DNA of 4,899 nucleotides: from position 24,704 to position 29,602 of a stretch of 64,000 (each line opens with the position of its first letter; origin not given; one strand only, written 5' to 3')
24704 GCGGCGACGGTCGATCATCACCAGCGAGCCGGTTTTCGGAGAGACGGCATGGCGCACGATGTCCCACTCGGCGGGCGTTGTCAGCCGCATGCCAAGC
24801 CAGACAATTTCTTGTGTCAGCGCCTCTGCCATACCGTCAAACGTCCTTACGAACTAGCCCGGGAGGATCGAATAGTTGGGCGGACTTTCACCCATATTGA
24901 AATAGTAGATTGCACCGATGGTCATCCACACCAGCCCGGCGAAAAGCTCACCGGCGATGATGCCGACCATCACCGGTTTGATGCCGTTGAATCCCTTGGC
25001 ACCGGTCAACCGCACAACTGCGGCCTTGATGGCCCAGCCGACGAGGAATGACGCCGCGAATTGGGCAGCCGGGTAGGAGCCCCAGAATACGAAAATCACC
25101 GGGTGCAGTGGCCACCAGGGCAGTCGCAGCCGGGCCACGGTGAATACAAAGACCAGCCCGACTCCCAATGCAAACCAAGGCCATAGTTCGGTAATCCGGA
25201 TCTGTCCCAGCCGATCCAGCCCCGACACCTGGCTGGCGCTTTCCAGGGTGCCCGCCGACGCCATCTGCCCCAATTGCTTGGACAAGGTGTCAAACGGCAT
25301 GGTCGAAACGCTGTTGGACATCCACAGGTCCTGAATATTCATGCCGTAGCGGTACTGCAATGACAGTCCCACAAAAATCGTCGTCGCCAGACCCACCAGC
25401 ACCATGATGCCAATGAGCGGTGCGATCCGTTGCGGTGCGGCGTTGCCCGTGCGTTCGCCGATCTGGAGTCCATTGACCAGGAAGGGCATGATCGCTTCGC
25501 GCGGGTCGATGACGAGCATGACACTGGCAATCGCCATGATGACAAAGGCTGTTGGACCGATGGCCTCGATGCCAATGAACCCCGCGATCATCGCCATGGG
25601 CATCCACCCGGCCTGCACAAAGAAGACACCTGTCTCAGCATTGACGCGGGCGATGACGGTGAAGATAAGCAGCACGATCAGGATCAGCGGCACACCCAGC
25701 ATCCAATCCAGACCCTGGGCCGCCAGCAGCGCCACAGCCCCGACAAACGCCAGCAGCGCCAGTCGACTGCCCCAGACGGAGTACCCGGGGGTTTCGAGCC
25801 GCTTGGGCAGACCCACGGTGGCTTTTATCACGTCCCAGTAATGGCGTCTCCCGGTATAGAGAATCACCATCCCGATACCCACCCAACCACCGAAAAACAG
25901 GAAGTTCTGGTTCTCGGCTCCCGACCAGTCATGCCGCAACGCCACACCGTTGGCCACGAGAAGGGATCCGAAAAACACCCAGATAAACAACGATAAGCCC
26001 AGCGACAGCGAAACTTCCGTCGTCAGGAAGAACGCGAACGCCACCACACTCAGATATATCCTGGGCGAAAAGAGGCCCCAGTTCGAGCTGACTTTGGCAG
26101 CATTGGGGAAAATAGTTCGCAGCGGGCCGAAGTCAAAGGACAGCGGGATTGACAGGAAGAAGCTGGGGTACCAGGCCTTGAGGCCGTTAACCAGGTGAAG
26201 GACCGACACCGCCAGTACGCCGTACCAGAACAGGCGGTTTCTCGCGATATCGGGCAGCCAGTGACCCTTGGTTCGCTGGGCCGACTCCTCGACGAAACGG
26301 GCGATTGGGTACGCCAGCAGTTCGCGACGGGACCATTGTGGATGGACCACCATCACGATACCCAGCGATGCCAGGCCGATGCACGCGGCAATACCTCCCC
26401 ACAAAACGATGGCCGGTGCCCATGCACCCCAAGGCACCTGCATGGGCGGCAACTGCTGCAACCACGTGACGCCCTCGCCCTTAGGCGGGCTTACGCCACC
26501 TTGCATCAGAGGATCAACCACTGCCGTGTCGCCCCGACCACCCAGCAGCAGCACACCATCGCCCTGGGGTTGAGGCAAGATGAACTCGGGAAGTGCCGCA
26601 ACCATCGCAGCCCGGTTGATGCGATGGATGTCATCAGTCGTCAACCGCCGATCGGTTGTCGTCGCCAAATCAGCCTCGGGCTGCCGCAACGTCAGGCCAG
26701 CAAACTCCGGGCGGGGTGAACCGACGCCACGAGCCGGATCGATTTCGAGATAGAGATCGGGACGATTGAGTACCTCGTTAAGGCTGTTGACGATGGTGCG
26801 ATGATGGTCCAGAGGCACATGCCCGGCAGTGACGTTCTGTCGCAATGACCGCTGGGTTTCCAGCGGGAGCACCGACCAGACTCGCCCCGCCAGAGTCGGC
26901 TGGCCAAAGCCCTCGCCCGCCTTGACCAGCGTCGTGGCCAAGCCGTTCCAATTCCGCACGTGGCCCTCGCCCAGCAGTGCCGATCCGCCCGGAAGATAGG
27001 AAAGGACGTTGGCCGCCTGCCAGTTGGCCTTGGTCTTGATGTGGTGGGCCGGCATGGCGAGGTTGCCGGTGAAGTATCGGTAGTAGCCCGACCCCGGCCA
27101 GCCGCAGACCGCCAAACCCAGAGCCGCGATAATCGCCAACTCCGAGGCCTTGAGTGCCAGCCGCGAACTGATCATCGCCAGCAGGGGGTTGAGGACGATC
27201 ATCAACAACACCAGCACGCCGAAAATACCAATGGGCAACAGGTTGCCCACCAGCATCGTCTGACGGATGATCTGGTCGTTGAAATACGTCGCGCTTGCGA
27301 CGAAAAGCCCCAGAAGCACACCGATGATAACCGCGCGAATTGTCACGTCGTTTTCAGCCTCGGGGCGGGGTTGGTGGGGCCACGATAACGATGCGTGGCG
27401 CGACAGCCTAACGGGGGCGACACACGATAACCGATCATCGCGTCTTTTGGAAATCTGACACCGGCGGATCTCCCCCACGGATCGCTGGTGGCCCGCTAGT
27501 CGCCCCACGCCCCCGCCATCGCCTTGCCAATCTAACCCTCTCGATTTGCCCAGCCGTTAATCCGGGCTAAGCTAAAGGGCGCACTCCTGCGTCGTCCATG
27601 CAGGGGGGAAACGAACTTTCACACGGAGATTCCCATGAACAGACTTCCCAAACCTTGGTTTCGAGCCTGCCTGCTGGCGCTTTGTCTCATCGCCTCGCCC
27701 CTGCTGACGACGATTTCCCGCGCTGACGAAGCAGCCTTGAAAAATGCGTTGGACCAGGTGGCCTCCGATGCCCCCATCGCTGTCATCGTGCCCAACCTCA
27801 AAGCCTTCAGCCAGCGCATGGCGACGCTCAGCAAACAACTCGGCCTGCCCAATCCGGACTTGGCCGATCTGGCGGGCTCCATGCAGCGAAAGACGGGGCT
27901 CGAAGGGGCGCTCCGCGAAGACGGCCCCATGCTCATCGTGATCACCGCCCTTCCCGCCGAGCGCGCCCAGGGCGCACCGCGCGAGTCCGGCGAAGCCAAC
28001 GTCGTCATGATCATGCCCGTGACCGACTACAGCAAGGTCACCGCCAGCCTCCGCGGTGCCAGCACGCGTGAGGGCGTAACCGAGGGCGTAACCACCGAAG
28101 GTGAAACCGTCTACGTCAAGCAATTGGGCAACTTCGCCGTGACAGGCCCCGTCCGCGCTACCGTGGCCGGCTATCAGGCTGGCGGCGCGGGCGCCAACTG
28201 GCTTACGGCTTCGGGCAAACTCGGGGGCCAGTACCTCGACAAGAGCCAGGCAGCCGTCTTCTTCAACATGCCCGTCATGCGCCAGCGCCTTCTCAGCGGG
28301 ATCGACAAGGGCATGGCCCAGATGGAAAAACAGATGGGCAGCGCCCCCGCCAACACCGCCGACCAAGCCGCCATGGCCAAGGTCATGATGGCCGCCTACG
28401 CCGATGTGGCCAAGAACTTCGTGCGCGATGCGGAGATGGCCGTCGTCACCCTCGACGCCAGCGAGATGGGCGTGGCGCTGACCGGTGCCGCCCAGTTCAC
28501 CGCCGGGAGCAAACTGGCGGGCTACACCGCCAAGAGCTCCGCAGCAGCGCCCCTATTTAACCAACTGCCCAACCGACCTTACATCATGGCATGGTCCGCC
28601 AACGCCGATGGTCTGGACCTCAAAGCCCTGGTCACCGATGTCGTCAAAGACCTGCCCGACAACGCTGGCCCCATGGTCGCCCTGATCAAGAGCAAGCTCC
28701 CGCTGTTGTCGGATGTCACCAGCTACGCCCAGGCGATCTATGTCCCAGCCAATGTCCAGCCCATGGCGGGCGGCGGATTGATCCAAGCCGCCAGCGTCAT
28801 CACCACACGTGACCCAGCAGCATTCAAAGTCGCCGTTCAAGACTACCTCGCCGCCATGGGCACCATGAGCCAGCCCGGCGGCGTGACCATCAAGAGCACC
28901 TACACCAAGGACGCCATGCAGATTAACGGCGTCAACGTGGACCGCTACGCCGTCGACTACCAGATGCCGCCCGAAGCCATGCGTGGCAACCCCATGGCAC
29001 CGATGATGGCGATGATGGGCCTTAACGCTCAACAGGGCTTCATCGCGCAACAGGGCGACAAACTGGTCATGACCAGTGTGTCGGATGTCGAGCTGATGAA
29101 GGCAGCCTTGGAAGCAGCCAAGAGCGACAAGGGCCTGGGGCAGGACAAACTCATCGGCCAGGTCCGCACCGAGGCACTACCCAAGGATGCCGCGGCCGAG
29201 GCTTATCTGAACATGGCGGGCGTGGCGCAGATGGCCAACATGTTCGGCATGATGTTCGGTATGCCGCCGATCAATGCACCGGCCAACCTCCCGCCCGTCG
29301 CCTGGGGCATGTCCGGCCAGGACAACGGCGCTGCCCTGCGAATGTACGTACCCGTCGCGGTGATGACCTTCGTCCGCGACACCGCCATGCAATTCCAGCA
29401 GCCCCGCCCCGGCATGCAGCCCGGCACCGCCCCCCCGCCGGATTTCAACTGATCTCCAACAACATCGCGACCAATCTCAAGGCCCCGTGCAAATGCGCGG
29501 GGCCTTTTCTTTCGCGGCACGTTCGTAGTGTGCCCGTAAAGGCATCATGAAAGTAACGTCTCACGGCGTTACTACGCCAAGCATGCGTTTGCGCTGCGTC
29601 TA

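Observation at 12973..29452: Uncharacterised eight-gene envelope cluster: two MacB-type ATPases, two FtsX permeases, two large polytopic membrane proteins, a PqqD-like protein and an unknown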

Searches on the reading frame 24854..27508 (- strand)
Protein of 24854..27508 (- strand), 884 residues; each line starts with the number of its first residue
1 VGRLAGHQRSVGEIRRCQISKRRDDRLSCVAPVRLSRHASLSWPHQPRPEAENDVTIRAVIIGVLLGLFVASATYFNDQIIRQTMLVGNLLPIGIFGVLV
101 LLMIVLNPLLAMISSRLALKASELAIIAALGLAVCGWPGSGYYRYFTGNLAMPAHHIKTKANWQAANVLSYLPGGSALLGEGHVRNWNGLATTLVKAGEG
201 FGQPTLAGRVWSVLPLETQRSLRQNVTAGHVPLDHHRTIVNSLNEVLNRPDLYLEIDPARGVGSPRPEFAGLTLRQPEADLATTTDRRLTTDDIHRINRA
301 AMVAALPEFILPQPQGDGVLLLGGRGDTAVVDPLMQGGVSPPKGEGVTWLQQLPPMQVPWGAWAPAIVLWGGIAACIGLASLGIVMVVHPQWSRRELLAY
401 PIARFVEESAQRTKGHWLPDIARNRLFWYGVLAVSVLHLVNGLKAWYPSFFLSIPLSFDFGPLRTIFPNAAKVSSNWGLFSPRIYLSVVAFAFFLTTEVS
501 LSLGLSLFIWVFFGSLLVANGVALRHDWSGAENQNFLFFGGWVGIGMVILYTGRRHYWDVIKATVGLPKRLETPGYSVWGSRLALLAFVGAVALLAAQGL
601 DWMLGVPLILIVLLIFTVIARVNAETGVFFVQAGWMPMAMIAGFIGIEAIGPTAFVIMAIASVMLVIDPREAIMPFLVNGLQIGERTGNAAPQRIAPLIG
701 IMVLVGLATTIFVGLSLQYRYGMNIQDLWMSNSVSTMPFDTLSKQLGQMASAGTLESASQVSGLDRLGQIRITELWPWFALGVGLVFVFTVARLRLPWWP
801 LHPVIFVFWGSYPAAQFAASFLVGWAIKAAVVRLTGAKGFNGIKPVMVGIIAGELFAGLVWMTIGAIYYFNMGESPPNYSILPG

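Call 3: search_protein_families(library=pfam, proteins=[window:24854-27508:-], max_evalue=0.01)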
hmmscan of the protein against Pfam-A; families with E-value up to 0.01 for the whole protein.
window:24854-27508:- (884 aa): 2 families
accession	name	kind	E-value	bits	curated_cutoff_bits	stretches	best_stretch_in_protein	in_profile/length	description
PF20581.3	DUF6785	-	9.6e-71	239.2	25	2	326-722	122-498/498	Family of unknown function (DUF6785)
PF20580.3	DUF6784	-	1.9e-18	66.9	26.4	1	778-868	3-93/101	Domain of unknown function (DUF6784)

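Call 4: search_protein_families(library=ncbifam, proteins=[window:24854-27508:-], max_evalue=0.01)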
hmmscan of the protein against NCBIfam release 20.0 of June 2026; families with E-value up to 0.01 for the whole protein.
window:24854-27508:- (884 aa): 0 families

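Call 34: search_solved_structures(query=window:24854-27346:-, max_evalue=1)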
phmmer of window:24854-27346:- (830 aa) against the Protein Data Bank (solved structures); distinct sequences matched with E-value up to 1: 0.
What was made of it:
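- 24854..27346 (-): DUF6785 + DUF6784 polytopic membrane protein (830 aa, GTG start), with a loop of about 220 aa after the first TM cluster. No PDB relative by sequence (call 34).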

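Call 37: search_protein_families(library=pfam, proteins=[window:24854-27346:-], max_evalue=10)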
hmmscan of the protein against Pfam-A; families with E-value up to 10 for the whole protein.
window:24854-27346:- (830 aa): 2 families
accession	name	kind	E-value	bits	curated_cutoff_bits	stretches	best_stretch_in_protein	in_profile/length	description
PF20581.3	DUF6785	-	6.8e-71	239.7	25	2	272-668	122-498/498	Family of unknown function (DUF6785)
PF20580.3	DUF6784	-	1.7e-18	67.1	26.4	1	724-814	3-93/101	Domain of unknown function (DUF6784)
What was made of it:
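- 24854..27346 (-): Pfam DUF6785 7e-71 and DUF6784 2e-18 (calls 3, 37).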

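Call 55: search_protein_families(library=padloc, proteins=[window:24854-27346:-], max_evalue=0.001)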
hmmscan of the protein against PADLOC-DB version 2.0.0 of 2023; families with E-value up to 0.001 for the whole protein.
window:24854-27346:- (830 aa): 0 families

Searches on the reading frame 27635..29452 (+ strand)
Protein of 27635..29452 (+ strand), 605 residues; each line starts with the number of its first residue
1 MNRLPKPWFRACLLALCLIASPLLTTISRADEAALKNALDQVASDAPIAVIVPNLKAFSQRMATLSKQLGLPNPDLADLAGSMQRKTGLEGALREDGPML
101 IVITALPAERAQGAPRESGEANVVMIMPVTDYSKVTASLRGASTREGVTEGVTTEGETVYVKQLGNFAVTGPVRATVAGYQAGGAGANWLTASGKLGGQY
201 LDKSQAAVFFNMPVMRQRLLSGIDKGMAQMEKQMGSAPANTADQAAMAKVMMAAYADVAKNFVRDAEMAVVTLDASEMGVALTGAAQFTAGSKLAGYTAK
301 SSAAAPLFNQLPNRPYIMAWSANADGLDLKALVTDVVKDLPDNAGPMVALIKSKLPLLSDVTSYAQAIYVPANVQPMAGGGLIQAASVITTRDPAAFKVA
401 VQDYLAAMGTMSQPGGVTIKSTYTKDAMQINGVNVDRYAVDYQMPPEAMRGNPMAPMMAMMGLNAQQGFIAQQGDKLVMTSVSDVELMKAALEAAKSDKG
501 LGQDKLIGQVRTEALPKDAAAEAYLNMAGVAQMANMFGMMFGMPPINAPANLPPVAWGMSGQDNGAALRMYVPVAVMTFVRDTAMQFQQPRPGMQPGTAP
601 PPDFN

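Call 3: search_protein_families(library=pfam, proteins=[window:27635-29452:+], max_evalue=0.01)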
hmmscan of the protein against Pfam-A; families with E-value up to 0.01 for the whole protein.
window:27635-29452:+ (605 aa): 0 families

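Call 4: search_protein_families(library=ncbifam, proteins=[window:27635-29452:+], max_evalue=0.01)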
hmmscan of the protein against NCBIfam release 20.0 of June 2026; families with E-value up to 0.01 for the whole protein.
window:27635-29452:+ (605 aa): 0 families

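Call 37: search_protein_families(library=pfam, proteins=[window:27635-29452:+], max_evalue=10)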
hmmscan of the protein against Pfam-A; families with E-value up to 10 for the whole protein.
window:27635-29452:+ (605 aa): 1 family
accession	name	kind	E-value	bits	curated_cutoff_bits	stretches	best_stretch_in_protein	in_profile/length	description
PF10411.14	DsbC_N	-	0.13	12.4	25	1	143-173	29-59/70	Disulfide bond isomerase protein N-terminal domain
